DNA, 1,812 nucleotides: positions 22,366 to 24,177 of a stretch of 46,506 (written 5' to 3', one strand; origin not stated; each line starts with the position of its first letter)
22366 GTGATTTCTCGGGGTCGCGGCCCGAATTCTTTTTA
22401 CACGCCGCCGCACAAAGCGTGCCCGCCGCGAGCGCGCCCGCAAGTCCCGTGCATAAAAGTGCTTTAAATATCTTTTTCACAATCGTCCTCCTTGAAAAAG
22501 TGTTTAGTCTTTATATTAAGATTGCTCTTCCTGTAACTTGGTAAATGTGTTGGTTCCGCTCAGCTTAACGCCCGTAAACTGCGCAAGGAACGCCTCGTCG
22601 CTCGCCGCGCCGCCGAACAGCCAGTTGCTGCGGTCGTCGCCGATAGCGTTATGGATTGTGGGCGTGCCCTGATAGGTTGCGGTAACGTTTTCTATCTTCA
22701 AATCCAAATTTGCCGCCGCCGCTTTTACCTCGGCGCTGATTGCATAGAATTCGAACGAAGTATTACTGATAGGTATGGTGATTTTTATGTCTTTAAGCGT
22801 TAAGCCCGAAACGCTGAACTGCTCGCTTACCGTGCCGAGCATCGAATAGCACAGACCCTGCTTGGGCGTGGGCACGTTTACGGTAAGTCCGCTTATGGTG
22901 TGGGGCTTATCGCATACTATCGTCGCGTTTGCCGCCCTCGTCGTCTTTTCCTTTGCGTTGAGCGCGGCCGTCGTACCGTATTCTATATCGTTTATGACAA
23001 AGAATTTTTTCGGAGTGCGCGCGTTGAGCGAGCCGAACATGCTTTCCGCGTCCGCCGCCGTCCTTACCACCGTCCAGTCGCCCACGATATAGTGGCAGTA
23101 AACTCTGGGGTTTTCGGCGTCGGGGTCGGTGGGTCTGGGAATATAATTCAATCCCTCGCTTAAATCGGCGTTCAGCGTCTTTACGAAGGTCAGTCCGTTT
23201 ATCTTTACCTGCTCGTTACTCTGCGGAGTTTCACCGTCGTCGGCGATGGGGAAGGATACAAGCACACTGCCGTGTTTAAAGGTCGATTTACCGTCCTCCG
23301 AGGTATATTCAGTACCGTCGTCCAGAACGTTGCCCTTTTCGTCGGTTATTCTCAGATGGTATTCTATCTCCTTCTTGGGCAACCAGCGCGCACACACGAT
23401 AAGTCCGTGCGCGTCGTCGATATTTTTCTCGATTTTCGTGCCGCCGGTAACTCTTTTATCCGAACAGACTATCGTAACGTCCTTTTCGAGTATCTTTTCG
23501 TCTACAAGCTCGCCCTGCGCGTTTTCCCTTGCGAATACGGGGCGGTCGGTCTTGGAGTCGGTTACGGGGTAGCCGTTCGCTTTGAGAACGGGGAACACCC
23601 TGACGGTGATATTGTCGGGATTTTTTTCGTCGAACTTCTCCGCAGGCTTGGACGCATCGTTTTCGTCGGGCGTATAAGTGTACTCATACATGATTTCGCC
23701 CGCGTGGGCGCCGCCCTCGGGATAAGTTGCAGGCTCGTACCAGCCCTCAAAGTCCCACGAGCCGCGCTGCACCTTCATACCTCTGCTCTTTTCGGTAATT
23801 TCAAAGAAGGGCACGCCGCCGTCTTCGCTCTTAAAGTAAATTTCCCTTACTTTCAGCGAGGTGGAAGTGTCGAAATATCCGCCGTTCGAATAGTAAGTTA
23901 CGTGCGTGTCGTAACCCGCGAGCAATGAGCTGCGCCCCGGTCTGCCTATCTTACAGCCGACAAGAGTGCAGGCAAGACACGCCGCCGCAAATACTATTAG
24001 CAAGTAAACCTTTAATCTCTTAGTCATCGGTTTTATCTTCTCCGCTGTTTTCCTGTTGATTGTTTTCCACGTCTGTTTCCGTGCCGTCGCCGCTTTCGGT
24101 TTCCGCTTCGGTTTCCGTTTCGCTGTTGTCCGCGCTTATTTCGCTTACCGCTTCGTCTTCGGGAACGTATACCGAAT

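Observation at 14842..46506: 31.6-kb single-strand block joins a MoxR/DUF58-type vWA module, five giant or orphan surface proteins and an Opp importer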

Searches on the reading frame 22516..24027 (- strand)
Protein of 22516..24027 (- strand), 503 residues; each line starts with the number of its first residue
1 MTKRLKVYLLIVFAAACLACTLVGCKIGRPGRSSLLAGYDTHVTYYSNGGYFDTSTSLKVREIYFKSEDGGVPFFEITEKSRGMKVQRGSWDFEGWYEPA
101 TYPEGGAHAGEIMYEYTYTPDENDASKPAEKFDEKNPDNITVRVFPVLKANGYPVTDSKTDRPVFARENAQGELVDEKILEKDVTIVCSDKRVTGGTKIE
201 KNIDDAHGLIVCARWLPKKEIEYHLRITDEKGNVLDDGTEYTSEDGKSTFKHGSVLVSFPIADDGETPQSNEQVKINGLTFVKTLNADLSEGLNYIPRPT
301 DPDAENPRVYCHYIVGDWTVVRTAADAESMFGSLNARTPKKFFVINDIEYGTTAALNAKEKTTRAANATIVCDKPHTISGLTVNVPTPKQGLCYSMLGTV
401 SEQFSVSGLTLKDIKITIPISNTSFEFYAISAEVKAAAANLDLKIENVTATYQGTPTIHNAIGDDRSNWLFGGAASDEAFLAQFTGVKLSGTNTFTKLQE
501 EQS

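Call 4: search_protein_families(library=pfam, proteins=[window:22516-24027:-], max_evalue=0.01)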
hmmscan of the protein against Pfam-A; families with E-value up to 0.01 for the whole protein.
window:22516-24027:- (503 aa): 0 families

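Call 8: find_related_loci(query=window:22516-24027:-, collection=genome_contigs, flank=10000)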
Query window:22516-24027:- (503 aa) in genome_contigs; peptide patterns used: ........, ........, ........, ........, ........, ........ (x = any residue, [..] = any of these).
128 stretches matched a pattern, but none encodes a relative of the query by tblastn (E <= 1e-3).

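Call 9: find_homologous_proteins(query=window:22516-24027:-)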
Query window:22516-24027:- (503 aa): 57 proteins with E <= 0.001 among 8000 candidates.
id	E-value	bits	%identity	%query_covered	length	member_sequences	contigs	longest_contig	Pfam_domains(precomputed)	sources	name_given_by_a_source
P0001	0.0e+0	1155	100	100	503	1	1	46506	-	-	-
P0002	1.3e-271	919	79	100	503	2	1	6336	-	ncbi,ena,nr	ncbi:MAG: hypothetical protein K2J54_05980 [Clostridia bacterium]|nr:hypothetical protein [Clostridi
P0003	4.0e-268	908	77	99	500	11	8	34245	-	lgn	-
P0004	4.5e-231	786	69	100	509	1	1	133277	-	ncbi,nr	ncbi:MAG: hypothetical protein NC131_03675 [Roseburia sp.]|nr:hypothetical protein [Roseburia sp.]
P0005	2.0e-188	645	60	100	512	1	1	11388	-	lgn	-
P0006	1.3e-173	596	56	99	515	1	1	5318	-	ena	-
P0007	1.3e-168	580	53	99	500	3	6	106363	-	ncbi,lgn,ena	-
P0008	2.8e-161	556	54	99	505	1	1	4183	-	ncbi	-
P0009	4.8e-131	456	48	100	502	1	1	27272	-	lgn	-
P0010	2.7e-130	453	49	100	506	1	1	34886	-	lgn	-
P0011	6.2e-130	452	48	100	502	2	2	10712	-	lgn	-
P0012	5.8e-129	449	49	99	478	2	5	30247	-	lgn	-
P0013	1.4e-126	441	49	99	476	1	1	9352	-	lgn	-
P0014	2.2e-126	440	47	100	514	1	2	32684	-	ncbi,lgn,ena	-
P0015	5.4e-126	439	49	99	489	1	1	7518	-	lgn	-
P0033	6.4e-90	320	40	99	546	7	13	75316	-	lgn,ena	-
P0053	1.4e-67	247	34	99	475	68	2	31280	-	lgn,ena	-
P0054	9.7e-65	237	35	99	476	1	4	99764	-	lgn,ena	-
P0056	1.6e-58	217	35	98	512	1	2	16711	-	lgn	-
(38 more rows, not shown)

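Call 10: find_encoding_contigs(protein=P0004, flank=10000, max_places=2)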
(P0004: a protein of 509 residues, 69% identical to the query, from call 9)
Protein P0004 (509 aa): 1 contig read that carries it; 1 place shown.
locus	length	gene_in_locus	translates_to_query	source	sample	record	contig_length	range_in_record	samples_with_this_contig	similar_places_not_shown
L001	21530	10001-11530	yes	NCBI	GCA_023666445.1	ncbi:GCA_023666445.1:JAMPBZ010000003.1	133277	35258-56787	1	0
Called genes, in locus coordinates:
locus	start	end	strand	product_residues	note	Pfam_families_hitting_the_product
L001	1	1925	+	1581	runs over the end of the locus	PF07581:Glug (faint)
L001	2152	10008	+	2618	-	PF00082:Peptidase_S8, PF06280:fn3_5, PF13306:LRR_5, PF13855:LRR_8 (faint), PF13306:LRR_5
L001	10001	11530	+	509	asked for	-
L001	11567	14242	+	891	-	PF00496:SBP_bac_5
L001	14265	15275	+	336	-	PF00528:BPD_transp_1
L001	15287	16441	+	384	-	PF12911:OppC_N, PF00528:BPD_transp_1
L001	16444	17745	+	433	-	PF00005:ABC_tran, PF08352:oligo_HPY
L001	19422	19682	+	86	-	-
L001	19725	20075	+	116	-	PF05635:23S_rRNA_IVP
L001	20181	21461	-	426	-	PF03313:SDH_alpha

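Call 11: find_encoding_contigs(protein=P0054, flank=10000, max_places=2)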
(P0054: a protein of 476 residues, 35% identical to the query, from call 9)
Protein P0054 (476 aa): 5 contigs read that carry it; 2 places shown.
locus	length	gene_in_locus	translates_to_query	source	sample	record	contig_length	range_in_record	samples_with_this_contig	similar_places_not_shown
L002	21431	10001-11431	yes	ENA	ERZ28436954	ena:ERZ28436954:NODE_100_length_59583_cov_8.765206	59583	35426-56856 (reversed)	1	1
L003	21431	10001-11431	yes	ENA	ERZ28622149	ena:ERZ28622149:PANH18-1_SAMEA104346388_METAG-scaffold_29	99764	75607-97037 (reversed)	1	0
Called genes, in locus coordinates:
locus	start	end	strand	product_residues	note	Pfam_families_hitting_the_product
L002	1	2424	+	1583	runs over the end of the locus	-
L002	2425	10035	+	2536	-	PF00082:Peptidase_S8, PF02225:PA, PF21764:Invasin_D4 (faint), PF06280:fn3_5, PF02368:Big_2 (faint), PF13855:LRR_8 (faint), PF12799:LRR_4 (faint), PF13306:LRR_5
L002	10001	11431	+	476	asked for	-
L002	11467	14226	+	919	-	PF00496:SBP_bac_5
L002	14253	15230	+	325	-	PF00528:BPD_transp_1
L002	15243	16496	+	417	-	PF12911:OppC_N, PF00528:BPD_transp_1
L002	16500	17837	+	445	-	PF00005:ABC_tran, PF08352:oligo_HPY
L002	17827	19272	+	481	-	PF00005:ABC_tran, PF08352:oligo_HPY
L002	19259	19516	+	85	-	-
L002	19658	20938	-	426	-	PF03313:SDH_alpha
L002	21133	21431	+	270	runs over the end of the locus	-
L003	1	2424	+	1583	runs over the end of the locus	-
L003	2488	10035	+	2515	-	PF00082:Peptidase_S8, PF02225:PA, PF21764:Invasin_D4 (faint), PF06280:fn3_5, PF02368:Big_2 (faint), PF13855:LRR_8 (faint), PF12799:LRR_4 (faint), PF13306:LRR_5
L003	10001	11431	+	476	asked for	-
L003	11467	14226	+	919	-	PF00496:SBP_bac_5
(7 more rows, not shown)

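Call 23: find_encoding_contigs(protein=P0033, flank=10000, max_places=1)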
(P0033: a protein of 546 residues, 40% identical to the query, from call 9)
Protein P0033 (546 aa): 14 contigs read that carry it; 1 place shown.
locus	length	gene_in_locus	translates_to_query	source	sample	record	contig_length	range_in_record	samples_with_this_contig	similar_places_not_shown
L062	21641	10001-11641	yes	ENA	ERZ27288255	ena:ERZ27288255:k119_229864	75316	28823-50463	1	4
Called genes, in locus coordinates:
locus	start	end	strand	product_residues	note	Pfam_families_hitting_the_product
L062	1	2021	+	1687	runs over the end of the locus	PF07581:Glug (faint)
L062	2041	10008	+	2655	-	PF00082:Peptidase_S8, PF02225:PA, PF06280:fn3_5, PF13855:LRR_8 (faint), PF12799:LRR_4 (faint), PF13306:LRR_5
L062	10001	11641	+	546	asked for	-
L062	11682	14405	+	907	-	PF00496:SBP_bac_5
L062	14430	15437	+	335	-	PF00528:BPD_transp_1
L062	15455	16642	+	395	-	PF12911:OppC_N, PF00528:BPD_transp_1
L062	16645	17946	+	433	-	PF00005:ABC_tran, PF08352:oligo_HPY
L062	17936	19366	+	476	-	PF00005:ABC_tran, PF08352:oligo_HPY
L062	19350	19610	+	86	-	-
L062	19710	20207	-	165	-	-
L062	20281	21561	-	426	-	PF03313:SDH_alpha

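Call 24: find_encoding_contigs(protein=P0053, flank=10000, max_places=1)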
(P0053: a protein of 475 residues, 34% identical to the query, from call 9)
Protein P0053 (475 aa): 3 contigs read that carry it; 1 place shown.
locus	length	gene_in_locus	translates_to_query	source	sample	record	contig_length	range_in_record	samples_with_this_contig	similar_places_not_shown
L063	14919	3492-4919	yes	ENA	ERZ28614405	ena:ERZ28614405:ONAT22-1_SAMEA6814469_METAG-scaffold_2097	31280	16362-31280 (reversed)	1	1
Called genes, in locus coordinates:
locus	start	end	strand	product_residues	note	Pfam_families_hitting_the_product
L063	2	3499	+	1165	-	?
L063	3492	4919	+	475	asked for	-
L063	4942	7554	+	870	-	PF00496:SBP_bac_5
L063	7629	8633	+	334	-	PF00528:BPD_transp_1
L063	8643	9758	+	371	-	PF12911:OppC_N, PF00528:BPD_transp_1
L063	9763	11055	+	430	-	PF00005:ABC_tran, PF08352:oligo_HPY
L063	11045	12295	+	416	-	-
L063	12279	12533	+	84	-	-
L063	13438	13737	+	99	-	PF00338:Ribosomal_S10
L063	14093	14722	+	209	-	PF00297:Ribosomal_L3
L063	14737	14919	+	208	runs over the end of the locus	PF00573:Ribosomal_L4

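Call 25: find_encoding_contigs(protein=P0056, flank=10000, max_places=1)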
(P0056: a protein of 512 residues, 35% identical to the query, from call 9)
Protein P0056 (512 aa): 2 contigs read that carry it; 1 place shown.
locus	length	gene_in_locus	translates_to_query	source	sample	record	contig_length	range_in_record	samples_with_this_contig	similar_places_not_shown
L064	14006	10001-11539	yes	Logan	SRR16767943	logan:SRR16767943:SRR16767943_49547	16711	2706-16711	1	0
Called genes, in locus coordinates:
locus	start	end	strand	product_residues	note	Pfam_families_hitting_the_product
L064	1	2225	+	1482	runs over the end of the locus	PF07581:Glug (faint)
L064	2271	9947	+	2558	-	PF00082:Peptidase_S8, PF02225:PA, PF06280:fn3_5, PF12799:LRR_4 (faint), PF13306:LRR_5, PF13855:LRR_8 (faint), PF13306:LRR_5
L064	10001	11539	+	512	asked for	-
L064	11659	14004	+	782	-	?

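Call 38: search_protein_families(library=ncbifam, proteins=[window:22516-24027:-], max_evalue=0.01)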
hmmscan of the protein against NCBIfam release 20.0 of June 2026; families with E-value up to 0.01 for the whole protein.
window:22516-24027:- (503 aa): 0 families

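Call 46: predict_structure(alignment_id=A2)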
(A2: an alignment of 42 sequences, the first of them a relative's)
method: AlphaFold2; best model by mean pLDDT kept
length: 503 residues; sequences in the alignment: 42
mean_pLDDT: 89.3   pTM: 0.69
mean pLDDT of the five models: 89.3, 88.2, 87.3, 87.3, 86.9
residues with pLDDT >= 90: 331; 70-90: 140; 50-70: 23; < 50: 9
segments of 3 or more residues with pLDDT < 50: 22-27
pLDDT, mean of each block of 10 residues (from residue 1): 71 65 47 74 92 88 86 89 87 92 91 95 91 89 94 87 92 93 94 89 79 89 95 91 95 94 88 96 89 84 88 97 97 94 97 92 95 97 96 96 97 97 95 95 97 90 79 93 96 89 44
secondary structure, 60 per line:
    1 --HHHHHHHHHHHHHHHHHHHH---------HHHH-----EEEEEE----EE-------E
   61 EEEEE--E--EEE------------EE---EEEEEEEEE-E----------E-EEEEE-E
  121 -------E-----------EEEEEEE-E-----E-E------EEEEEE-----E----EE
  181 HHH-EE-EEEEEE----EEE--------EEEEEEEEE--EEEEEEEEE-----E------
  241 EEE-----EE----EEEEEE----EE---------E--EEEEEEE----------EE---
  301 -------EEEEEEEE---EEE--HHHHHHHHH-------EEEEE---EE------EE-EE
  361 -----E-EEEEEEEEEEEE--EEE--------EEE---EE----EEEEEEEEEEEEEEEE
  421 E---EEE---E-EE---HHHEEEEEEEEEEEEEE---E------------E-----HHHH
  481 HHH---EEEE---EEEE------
elements in order: H3-22 H32-35 E41-46 E60-65 E71-73 E91-99 E114-118 E140-146 E163-168 E188-193 E198-200 E209-217 E220-228 E241-243 E255-260 E279-285 E308-315 E319-321 H324-332 E340-344 E368-379 E382-384 E393-395 E405-421 E425-427 E441-454 H477-483 E487-490 E494-497

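Call 48: fold_search(model_id=the predicted structure, library=pdb)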
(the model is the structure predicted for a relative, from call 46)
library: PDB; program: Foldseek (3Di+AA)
matches with E <= 10: 335; with E <= 0.001: 0
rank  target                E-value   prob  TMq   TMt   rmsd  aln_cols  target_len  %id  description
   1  5xyr                  6.7e-03  0.23  0.11  0.05  23.8       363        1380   10  Crystal structure of a serine protease from Streptococcus species (released 2018-08-08)
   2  7edd                  9.1e-03  0.18  0.09  0.04  22.9       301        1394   11  Crystal structure of a serine protease from Streptococcus pyogenes (released 2021-05-12)
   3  6fwv_B                1.2e-02  0.10  0.08  0.08  23.7       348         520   12  The Bacillus anthracis TIE protein (released 2018-08-08)
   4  6fwv_A                1.4e-02  0.10  0.08  0.08  23.7       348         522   12  The Bacillus anthracis TIE protein (released 2018-08-08)
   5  7vcr_B                1.6e-02  0.18  0.10  0.11  22.0       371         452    7  Crystal Structure of PitA fragment from pilus islet-2 of Streptococcus oralis (released 2022-06-01)
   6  6m48_A                2.3e-02  0.33  0.13  0.09  22.4       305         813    8  Crystal structure of pilus adhesin, SpaC from Lactobacillus rhamnosus GG - P21212 form (released 2020-07-29)
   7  6m48_B                2.5e-02  0.23  0.11  0.08  22.7       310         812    9  Crystal structure of pilus adhesin, SpaC from Lactobacillus rhamnosus GG - P21212 form (released 2020-07-29)
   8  6m3y                  2.7e-02  0.15  0.10  0.08  22.5       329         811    8  Crystal structure of pilus adhesin, SpaC from Lactobacillus rhamnosus GG - open conformation (released 2020-07-29)
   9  3b2m_B                3.1e-02  0.16  0.11  0.17  17.8       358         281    8  Crystal Structure of the Major Pilin from Streptococcus pyogenes (released 2007-12-18)
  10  5u5o                  3.5e-02  0.33  0.12  0.18  17.4       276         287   12  Bacterial adhesin from Mobiluncus mulieris containing intramolecular disulfide, isopeptide, and ester bond cross-links ( (released 2018-06-13)
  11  5xya                  4.2e-02  0.11  0.10  0.05  23.3       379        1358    9  Crystal structure of a serine protease from Streptococcus species (released 2018-08-08)
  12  7bvx                  4.5e-02  0.30  0.13  0.21  17.6       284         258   10  Crystal structure of C-terminal fragment of pilus adhesin SpaC from Lactobacillus rhamnosus GG-Iodide soaked (released 2020-07-29)
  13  5u6f                  5.2e-02  0.15  0.12  0.18  19.6       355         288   12  Bacterial adhesin from Mobiluncus mulieris containing intramolecular disulfide, isopeptide, and ester bond cross-links ( (released 2018-06-13)
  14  3rkp_A                5.2e-02  0.11  0.11  0.14  23.5       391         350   12  Crystal structure of BcpA*(D312A), the major pilin subunit of Bacillus cereus (released 2012-05-30)
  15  7yl4_A                5.5e-02  0.11  0.09  0.10  31.0       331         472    9  Cell surface protein YwfG protein (apo form) (released 2023-06-07)
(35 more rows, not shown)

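Call 53: search_protein_families(library=pfam, proteins=[window:22516-24027:-], max_evalue=5)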
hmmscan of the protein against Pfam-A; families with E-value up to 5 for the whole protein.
window:22516-24027:- (503 aa): 1 family
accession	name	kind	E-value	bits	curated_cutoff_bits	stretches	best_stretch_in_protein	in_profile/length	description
PF18655.7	SHIRT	-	0.57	11.3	22.4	1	83-98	48-63/82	SHIRT domain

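Call 95: search_protein_representatives(alignment_id=A2)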
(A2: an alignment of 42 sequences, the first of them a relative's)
Query: 42 sequences, 486 profile positions. Proteins with E-value up to 0.001 (for the whole library): 1005; up to 1e-10: 508; up to 1e-30: 260. The best 150 are listed.
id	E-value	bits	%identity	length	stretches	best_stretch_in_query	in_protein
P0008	2.3e-205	699.6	-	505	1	1-485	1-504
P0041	3.0e-197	672.8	-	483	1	1-482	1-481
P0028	2.4e-178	610.5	-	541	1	1-482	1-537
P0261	1.7e-170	584.6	-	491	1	1-483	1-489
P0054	2.7e-159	547.6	-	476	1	1-483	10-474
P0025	6.0e-157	539.9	-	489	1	1-479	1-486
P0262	6.0e-156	536.6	-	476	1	1-482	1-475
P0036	6.1e-155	533.2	-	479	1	1-478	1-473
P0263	5.9e-152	523.4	-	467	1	1-479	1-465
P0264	2.2e-148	511.6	-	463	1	1-481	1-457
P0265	6.5e-143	493.6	-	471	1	1-481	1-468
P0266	7.8e-142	490.0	-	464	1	1-482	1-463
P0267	7.9e-133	460.3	-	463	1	1-481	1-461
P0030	1.4e-132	459.5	-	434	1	77-484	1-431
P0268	4.8e-130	451.1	-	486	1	1-483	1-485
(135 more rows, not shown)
